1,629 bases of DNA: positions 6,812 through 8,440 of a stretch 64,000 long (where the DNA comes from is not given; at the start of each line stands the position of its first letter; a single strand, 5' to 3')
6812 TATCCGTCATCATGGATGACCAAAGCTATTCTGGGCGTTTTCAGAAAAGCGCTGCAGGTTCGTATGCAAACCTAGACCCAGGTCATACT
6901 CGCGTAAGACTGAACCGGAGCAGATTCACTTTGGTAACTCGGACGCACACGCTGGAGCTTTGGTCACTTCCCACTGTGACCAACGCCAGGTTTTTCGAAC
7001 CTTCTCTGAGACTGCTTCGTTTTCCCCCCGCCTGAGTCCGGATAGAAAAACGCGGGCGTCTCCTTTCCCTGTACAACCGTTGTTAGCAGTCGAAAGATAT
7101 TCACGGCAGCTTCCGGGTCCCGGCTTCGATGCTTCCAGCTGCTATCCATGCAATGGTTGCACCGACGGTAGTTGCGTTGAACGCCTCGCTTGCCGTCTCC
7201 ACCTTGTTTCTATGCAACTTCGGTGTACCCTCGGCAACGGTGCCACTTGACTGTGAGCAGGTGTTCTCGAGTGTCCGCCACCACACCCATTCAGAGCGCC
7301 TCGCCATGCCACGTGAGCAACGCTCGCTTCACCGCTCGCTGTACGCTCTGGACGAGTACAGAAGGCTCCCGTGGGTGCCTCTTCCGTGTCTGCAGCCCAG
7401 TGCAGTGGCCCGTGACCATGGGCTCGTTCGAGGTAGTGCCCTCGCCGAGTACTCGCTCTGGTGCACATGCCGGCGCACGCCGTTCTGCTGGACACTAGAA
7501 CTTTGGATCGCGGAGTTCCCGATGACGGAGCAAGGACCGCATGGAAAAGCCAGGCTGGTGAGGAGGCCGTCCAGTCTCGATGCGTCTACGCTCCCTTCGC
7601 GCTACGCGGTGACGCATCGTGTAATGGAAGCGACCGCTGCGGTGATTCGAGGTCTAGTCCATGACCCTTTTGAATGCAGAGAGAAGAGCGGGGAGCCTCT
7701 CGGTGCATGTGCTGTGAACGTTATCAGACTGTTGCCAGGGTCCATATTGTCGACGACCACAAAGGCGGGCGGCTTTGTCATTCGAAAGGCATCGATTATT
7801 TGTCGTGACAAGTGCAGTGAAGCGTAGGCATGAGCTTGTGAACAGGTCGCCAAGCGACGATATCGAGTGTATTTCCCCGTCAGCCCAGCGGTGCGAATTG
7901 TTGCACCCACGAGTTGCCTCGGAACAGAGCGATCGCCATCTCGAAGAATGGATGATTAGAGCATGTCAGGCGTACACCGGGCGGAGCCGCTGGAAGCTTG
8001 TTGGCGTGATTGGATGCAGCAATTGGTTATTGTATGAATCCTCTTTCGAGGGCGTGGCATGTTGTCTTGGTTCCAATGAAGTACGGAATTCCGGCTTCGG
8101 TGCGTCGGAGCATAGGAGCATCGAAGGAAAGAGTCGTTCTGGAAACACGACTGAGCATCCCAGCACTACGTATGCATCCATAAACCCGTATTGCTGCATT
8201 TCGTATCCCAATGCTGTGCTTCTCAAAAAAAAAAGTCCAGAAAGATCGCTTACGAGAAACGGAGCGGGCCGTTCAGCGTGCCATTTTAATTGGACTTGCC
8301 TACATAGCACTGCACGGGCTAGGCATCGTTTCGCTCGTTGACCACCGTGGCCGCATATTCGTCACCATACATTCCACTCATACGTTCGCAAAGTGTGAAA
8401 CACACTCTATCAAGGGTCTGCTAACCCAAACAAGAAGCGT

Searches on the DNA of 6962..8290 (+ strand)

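Call 11: search_dna_similar(query=window:6962-8290:+, collection=plasmids, mode=distant)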
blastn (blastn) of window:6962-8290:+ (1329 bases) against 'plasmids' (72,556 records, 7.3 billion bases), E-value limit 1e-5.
No match.
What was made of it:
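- Tried and rejected: Arm similarity to plasmids: none (call 11).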
